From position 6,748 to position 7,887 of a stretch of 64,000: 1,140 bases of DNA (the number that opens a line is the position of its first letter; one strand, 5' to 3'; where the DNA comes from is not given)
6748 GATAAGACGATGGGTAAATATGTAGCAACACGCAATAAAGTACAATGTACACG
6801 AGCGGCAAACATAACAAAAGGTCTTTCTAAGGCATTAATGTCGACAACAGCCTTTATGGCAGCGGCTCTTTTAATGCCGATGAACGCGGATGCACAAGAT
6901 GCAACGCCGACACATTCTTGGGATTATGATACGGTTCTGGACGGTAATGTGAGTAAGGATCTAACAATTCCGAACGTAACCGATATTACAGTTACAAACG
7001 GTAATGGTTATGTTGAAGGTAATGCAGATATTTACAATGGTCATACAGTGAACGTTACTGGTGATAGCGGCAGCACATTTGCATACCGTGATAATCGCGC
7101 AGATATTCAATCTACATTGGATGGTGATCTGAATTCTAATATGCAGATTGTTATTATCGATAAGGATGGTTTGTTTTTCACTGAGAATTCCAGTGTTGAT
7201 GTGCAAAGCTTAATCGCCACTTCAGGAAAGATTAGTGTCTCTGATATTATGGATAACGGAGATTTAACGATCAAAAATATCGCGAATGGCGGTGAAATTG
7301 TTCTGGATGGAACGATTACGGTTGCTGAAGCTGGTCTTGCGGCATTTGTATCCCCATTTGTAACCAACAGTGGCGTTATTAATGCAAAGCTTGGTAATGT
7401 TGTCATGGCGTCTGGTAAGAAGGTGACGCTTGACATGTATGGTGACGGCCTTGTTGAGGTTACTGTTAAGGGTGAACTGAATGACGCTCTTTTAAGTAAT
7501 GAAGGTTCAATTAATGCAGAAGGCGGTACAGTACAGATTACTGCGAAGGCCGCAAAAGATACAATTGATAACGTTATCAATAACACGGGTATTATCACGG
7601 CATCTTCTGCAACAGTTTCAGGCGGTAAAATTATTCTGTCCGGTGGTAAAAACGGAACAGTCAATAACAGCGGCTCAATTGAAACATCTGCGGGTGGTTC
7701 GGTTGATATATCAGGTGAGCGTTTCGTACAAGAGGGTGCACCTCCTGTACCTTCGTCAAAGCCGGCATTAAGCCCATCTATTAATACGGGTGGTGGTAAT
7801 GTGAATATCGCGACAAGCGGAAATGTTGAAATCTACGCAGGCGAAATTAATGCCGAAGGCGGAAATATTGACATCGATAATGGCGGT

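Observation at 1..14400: Adhesin island: T1SS RTX/cadherin adhesin, cadherin-repeat protein and 2,237-aa TPS-like beta-helix giant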

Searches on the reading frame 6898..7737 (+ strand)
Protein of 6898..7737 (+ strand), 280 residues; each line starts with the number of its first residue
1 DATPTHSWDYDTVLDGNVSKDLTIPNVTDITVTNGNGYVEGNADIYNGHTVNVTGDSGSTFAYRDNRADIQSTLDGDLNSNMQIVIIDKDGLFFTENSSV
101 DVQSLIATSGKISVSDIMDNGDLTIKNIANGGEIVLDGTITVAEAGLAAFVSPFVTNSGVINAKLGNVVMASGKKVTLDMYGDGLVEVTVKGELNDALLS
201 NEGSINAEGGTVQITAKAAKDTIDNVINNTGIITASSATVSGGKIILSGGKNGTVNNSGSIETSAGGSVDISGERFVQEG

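Call 18: search_solved_structures(query=window:6898-7737:+, max_evalue=1, show_alignments=2)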
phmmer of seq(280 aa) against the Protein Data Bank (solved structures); distinct sequences matched with E-value up to 1: 3.
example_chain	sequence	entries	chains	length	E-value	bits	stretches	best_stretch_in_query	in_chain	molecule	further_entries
8cpk_A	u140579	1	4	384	7.2e-22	81.5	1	42-275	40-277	EtpA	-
4i84_A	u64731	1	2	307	2.1e-08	37.4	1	49-261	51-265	Heme/hemopexin-binding protein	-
2odl_A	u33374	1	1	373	0.00054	22.9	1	69-275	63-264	Adhesin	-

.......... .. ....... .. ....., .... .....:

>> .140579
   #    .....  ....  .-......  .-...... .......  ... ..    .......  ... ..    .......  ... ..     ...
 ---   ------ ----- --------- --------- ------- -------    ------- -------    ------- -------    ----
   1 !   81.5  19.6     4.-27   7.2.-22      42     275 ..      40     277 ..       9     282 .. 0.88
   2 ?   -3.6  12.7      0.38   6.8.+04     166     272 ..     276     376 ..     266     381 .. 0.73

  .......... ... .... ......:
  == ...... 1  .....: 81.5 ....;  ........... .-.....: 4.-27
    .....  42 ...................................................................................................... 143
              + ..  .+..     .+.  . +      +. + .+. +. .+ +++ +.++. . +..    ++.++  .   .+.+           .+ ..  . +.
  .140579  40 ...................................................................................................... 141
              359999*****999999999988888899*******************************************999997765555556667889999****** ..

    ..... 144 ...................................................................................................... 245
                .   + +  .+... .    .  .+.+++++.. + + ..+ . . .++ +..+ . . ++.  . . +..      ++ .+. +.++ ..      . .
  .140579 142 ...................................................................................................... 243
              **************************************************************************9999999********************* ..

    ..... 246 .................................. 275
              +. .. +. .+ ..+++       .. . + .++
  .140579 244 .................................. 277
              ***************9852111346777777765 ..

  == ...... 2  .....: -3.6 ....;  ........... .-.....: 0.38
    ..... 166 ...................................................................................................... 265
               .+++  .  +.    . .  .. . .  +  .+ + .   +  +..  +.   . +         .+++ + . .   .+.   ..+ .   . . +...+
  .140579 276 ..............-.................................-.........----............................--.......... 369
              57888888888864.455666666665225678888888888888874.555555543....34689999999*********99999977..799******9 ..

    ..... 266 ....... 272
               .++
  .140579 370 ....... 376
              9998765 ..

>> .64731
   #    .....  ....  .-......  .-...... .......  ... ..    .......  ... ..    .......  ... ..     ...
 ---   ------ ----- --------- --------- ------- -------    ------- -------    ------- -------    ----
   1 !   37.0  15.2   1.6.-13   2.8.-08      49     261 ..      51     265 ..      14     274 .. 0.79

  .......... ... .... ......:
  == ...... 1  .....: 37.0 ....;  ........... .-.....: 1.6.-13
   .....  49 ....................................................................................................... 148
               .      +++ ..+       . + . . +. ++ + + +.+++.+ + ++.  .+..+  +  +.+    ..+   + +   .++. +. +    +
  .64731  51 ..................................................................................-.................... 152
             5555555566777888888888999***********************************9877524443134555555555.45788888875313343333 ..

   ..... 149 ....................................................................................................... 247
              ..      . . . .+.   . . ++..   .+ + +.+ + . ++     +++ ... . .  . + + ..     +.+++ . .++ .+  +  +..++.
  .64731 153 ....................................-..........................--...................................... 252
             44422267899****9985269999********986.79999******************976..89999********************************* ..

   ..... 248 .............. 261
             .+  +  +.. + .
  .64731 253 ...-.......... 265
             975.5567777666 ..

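Call 28: find_related_loci(query=A2, collection=genome_contigs, flank=10000)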
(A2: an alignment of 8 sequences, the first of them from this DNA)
Query A2 (268 aa) in genome_contigs; peptide patterns used: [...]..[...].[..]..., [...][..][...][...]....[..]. (x = any residue, [..] = any of these).
321 stretches matched a pattern; 118 encode a relative of the query (tblastn E <= 1e-3); the best 80 are kept; 80 distinct loci.
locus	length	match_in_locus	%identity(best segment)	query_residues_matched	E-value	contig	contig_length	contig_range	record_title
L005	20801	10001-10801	69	2-268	9e-118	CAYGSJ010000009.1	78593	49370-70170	MAG TPA_asm: uncultured Micavibrio sp. isolate ERP117304_co2_85 genome assembly, contig: NODE_315_length_78593_cov_21.98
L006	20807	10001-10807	66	1-268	3e-113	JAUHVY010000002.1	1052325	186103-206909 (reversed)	MAG: Alphaproteobacteria bacterium isolate 1_bin.40 NODE_3_length_1052325_cov_25.225944, whole genome shotgun sequence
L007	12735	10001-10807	68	1-268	1e-111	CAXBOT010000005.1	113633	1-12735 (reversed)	MAG TPA_asm: uncultured Alphaproteobacteria bacterium isolate ERR2762188_binner12_Refined_81 genome assembly, contig: ER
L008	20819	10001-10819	68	1-268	9e-112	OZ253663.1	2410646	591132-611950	MAG: uncultured Micavibrio sp. isolate 175a1b73-dce3-4392-8ba7-46acda59213e genome assembly, chromosome: 1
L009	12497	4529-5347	68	1-268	8e-111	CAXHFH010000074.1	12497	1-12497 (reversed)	MAG TPA_asm: uncultured Alphaproteobacteria bacterium isolate SRR12479994_maxbin2_12 genome assembly, contig: ERZ4874817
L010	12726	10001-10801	66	1-268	7e-110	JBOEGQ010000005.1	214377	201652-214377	MAG: Alphaproteobacteria bacterium isolate PBSAalp15 PBSAc_contig_340, whole genome shotgun sequence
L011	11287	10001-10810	65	1-268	1e-109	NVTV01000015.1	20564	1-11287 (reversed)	MAG: Alphaproteobacteria bacterium isolate NORP106 Contig_source1382A_5623, whole genome shotgun sequence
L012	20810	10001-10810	63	1-268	2e-106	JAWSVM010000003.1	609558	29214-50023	MAG: Alphaproteobacteria bacterium isolate AMN13_PHB_alp1 T50P3HB_contig_22, whole genome shotgun sequence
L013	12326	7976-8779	63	1-268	9e-104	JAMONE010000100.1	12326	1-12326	MAG: Micavibrio sp. isolate 4281-140_metabat2_scaf2bin.024 4281-140_scaffold_2320_c1, whole genome shotgun sequence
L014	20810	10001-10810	63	1-268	5e-106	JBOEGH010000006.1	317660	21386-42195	MAG: Alphaproteobacteria bacterium isolate PBSAalp16 PBSAc_contig_392, whole genome shotgun sequence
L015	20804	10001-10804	56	1-268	3e-78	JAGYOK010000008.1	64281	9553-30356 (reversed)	MAG: Alphaproteobacteria bacterium isolate M55B166 8, whole genome shotgun sequence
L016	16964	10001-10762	53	1-266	4e-77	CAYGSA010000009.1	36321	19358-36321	MAG TPA_asm: uncultured Micavibrio sp. isolate ERP117304_co2_190 genome assembly, contig: NODE_990_length_36321_cov_9.66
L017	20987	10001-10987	48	1-267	5e-76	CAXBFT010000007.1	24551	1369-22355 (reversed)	MAG TPA_asm: uncultured Alphaproteobacteria bacterium isolate ERR2762121_concoct_146 genome assembly, contig: ERZ3421540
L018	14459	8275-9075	53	1-268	3e-75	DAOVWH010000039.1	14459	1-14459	MAG TPA_asm: Alphaproteobacteria bacterium isolate CSMAG_1726 CSMAG_1726_k141_3862181_length_14459_cov_8.8661, whole gen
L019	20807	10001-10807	53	1-268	9e-72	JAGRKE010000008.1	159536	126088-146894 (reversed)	MAG: Alphaproteobacteria bacterium isolate HKST-UBA31 k127_1036522, whole genome shotgun sequence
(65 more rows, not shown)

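Call 43: search_protein_families(library=pfam, proteins=[L008:1716-3050:-, L008:4182-5489:+, L008:5491-6645:-, L008:6714-7490:-, L006:5310-6578:+, L006:6581-7300:+, L006:7349-8407:+, L006:8404-9630:+, L006:15962-16912:+, L006:2953-4254:-], max_evalue=0.001)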
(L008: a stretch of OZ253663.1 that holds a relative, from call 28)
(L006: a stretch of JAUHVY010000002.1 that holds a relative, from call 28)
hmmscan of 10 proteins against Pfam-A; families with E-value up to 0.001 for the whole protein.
L008:1716-3050:- (444 aa): 1 family
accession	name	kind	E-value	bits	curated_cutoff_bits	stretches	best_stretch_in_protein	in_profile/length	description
PF00909.26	Ammonium_transp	-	5.2e-102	342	23.2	1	39-429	2-399/399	Ammonium Transporter Family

L008:4182-5489:+ (435 aa): 4 families
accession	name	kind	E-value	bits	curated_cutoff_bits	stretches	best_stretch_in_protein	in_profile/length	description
PF00534.26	Glycos_transf_1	-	2.4e-21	76.5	26.4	1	243-389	19-160/172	Glycosyl transferases group 1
PF13692.12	Glyco_trans_1_4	-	9.2e-21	75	27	1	241-385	3-140/142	Glycosyl transferases group 1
PF20706.3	GT4-conflict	-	3.9e-08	33.1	26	1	231-370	190-327/385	Family 4 Glycosyltransferase in conflict systems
PF13579.12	Glyco_trans_4_4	-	8.9e-05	23.3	29.7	1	91-200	40-139/158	Glycosyl transferase 4-like domain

L008:5491-6645:- (384 aa): 7 families
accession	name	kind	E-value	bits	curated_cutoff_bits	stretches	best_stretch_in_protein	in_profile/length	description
PF13692.12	Glyco_trans_1_4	-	8.6e-19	68.6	27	1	195-340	3-142/142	Glycosyl transferases group 1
PF00534.26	Glycos_transf_1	-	5.9e-16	58.9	26.4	1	191-351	13-169/172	Glycosyl transferases group 1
PF13439.12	Glyco_transf_4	-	1.5e-15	58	28.5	1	18-173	5-168/170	Glycosyltransferase Family 4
PF13524.12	Glyco_trans_1_2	-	7.8e-13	49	25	1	211-369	6-143/144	Glycosyl transferase-like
PF13579.12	Glyco_trans_4_4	-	5.6e-09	37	29.7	1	18-167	4-155/158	Glycosyl transferase 4-like domain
PF13477.12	Glyco_trans_4_2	-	2.9e-06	27.9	23.4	1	17-119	9-109/139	Glycosyl transferase 4-like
PF20706.3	GT4-conflict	-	2.8e-05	23.7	26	0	325-367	342-384/385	Family 4 Glycosyltransferase in conflict systems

L008:6714-7490:- (258 aa): 2 families
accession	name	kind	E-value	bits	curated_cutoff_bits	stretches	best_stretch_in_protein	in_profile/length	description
PF00685.33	Sulfotransfer_1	-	3.7e-17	63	22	1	4-228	2-214/255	Sulfotransferase domain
PF13469.12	Sulfotransfer_3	-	1.2e-12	49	27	1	90-195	122-215/216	Sulfotransferase family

L006:5310-6578:+ (422 aa): 2 families
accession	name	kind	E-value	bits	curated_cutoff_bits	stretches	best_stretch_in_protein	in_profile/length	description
PF13807.11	GNVR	-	1.5e-11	44.4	27.7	1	327-390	16-79/82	G-rich domain on putative tyrosine kinase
PF02706.20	Wzz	-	1.5e-07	32.1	25.5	1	7-97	5-87/91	Chain length determinant protein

L006:6581-7300:+ (239 aa): 0 families

L006:7349-8407:+ (352 aa): 1 family
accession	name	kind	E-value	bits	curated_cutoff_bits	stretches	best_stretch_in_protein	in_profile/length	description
PF01757.29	Acyl_transf_3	-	5.7e-22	78.6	31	1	20-322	3-324/326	Acyltransferase domain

L006:8404-9630:+ (408 aa): 4 families
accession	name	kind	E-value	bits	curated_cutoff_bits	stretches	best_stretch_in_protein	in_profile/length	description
PF00534.26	Glycos_transf_1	-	9.4e-26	90.8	26.4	1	234-375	9-162/172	Glycosyl transferases group 1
PF13692.12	Glyco_trans_1_4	-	2.7e-24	86.5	27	1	241-366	2-137/142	Glycosyl transferases group 1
PF20706.3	GT4-conflict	-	2.7e-08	33.6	26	1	296-349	273-325/385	Family 4 Glycosyltransferase in conflict systems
PF13439.12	Glyco_transf_4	-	1.6e-06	28.7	28.5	1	20-212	2-150/170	Glycosyltransferase Family 4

L006:15962-16912:+ (316 aa): 1 family
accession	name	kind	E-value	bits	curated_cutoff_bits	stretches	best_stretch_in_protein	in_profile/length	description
PF04230.19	PS_pyruv_trans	-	2.8e-17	64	25.3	1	16-250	1-264/280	Polysaccharide pyruvyl transferase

L006:2953-4254:- (433 aa): 0 families

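Call 49: find_homologous_proteins(query=L008:7650-9539:-, max_evalue=1e-50)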
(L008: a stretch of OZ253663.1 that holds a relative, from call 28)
Query L008:7650-9539:- (629 aa): 1047 proteins with E <= 1e-50 among 8000 candidates; the best 120 are listed.
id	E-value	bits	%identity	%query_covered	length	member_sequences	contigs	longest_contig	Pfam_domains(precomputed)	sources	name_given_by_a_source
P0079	0.0e+0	1401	100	100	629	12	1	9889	PF08479.17,PF03865.20,PF01103.30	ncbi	-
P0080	2.2e-295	999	76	92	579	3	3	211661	PF08479.17,PF03865.20,PF01103.30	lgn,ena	-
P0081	3.2e-294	995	76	92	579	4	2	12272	PF08479.17,PF07244.21,PF03865.20,PF01103.30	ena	-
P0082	4.4e-291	985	75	92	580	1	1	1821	PF08479.17,PF03865.20,PF01103.30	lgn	-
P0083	1.8e-289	980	75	92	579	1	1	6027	PF08479.17,PF07244.21,PF03865.20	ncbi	-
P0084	1.7e-286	970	73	92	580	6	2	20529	PF08479.17,PF03865.20,PF01103.30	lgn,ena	-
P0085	6.7e-283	958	74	92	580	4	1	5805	PF08479.17,PF03865.20,PF01103.30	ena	-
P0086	1.6e-278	944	72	92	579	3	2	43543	PF08479.17,PF03865.20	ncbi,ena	-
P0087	6.2e-258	876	68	90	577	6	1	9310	PF08479.17,PF03865.20,PF01103.30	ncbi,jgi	-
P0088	3.3e-257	873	68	90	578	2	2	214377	PF08479.17,PF03865.20,PF01103.30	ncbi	ncbi:MAG: ShlB/FhaC/HecB family hemolysin secretion/activation protein [Alphaproteobacteria bacteriu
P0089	1.0e-255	868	66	90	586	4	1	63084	PF08479.17,PF03865.20,PF01103.30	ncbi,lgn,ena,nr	ncbi:MAG: hypothetical protein COB14_02865 [Alphaproteobacteria bacterium]|nr:MAG: hypothetical prot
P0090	8.8e-251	852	67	90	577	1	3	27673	PF08479.17,PF03865.20,PF01103.30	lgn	-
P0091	9.9e-251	852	68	90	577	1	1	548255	PF08479.17,PF03865.20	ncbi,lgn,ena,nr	ncbi:MAG: hypothetical protein COA45_10455 [Zetaproteobacteria bacterium]|nr:MAG: hypothetical prote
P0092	1.8e-249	848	67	89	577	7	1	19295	PF08479.17,PF07244.21,PF03865.20,PF01103.30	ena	-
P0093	2.5e-249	847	68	90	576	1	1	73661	PF08479.17,PF03865.20,PF01103.30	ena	-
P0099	7.5e-245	832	67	87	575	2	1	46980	PF08479.17,PF03865.20,PF01103.30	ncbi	-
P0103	3.6e-242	824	63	91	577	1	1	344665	PF08479.17,PF07244.21,PF03865.20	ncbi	-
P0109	2.6e-239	814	65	88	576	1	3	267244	PF08479.17,PF03865.20,PF01103.30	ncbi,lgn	-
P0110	5.6e-239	813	65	89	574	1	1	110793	PF08479.17,PF03865.20,PF01103.30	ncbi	-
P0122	3.3e-226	771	69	79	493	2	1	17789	PF08479.17,PF07244.21,PF03865.20,PF01103.30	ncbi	-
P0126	4.7e-223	760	59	95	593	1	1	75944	PF08479.17,PF03865.20,PF01103.30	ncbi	-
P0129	3.9e-221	754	61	89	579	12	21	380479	PF08479.17,PF03865.20,PF01103.30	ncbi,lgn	-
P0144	3.5e-208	711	58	90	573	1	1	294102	PF08479.17,PF03865.20,PF01103.30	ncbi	-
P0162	4.2e-188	645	53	88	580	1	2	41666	PF08479.17,PF03865.20,PF01103.30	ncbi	-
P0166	5.4e-187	641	55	88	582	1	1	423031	PF08479.17,PF03865.20,PF01103.30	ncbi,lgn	-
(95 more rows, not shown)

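Call 50: find_encoding_contigs(protein=P0083, flank=10000, max_places=3)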
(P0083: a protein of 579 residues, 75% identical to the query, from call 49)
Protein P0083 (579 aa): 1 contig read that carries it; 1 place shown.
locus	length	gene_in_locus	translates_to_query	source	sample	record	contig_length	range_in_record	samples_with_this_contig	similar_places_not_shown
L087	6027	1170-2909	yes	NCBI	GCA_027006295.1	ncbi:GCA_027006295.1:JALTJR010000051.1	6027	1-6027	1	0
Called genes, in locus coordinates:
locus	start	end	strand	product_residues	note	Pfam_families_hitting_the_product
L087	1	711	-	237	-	?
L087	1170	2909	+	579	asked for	PF07244:POTRA (faint), PF08479:POTRA_2, PF03865:ShlB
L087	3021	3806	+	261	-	PF00685:Sulfotransfer_1, PF13469:Sulfotransfer_3 (weak)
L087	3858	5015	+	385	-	PF13477:Glyco_trans_4_2 (weak), PF13439:Glyco_transf_4, PF00534:Glycos_transf_1, PF13692:Glyco_trans_1_4, PF13524:Glyco_trans_1_2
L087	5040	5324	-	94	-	-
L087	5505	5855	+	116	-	PF02617:ClpS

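Call 52: list_cluster_members(proteins=[P0086, P0103, P0109, P0110, P0144, P0162, P0099, P0126, P0166, P0129])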
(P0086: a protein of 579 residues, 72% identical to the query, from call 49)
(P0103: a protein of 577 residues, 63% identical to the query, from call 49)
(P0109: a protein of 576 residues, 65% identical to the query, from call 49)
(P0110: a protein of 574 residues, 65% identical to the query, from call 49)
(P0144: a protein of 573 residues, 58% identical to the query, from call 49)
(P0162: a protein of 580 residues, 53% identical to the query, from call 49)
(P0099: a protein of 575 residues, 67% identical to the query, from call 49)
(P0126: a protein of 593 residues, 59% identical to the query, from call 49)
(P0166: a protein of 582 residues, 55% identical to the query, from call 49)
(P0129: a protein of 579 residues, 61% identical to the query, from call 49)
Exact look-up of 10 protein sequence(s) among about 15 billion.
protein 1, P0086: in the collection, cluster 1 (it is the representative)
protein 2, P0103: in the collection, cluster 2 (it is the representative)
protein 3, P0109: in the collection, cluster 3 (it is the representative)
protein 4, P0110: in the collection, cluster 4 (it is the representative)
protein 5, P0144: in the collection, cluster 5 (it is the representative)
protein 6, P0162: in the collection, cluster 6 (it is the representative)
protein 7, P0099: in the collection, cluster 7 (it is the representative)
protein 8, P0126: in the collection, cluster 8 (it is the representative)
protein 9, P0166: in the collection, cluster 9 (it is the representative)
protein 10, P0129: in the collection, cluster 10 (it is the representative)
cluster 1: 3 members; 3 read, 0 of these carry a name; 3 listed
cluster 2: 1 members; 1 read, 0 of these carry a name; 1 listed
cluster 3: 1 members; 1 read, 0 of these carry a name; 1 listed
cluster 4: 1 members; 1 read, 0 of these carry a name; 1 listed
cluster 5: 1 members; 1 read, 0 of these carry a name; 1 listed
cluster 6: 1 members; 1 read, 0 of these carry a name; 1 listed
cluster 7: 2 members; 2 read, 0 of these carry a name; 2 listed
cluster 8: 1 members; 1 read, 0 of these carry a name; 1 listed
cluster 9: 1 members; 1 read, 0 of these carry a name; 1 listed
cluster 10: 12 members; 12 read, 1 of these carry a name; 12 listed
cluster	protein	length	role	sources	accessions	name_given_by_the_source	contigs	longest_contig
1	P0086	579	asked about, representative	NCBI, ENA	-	-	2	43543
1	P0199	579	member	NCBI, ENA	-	-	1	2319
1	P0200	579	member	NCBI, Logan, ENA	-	-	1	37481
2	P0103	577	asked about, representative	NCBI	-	-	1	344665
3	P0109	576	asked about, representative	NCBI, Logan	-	-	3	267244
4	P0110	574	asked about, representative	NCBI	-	-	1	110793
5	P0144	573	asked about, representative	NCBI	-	-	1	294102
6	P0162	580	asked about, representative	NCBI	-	-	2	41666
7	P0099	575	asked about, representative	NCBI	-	-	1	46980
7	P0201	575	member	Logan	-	-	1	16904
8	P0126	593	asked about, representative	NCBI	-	-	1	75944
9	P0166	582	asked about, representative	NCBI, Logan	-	-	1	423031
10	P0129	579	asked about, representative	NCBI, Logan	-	-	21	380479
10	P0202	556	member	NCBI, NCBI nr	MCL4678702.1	MAG: ShlB/FhaC/HecB family hemolysin secretion/activation protein [Alphaproteobacteria ... | ShlB/FhaC/HecB family hemolysin secretion/activation protein [Alphaproteobacteria ...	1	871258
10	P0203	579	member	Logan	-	-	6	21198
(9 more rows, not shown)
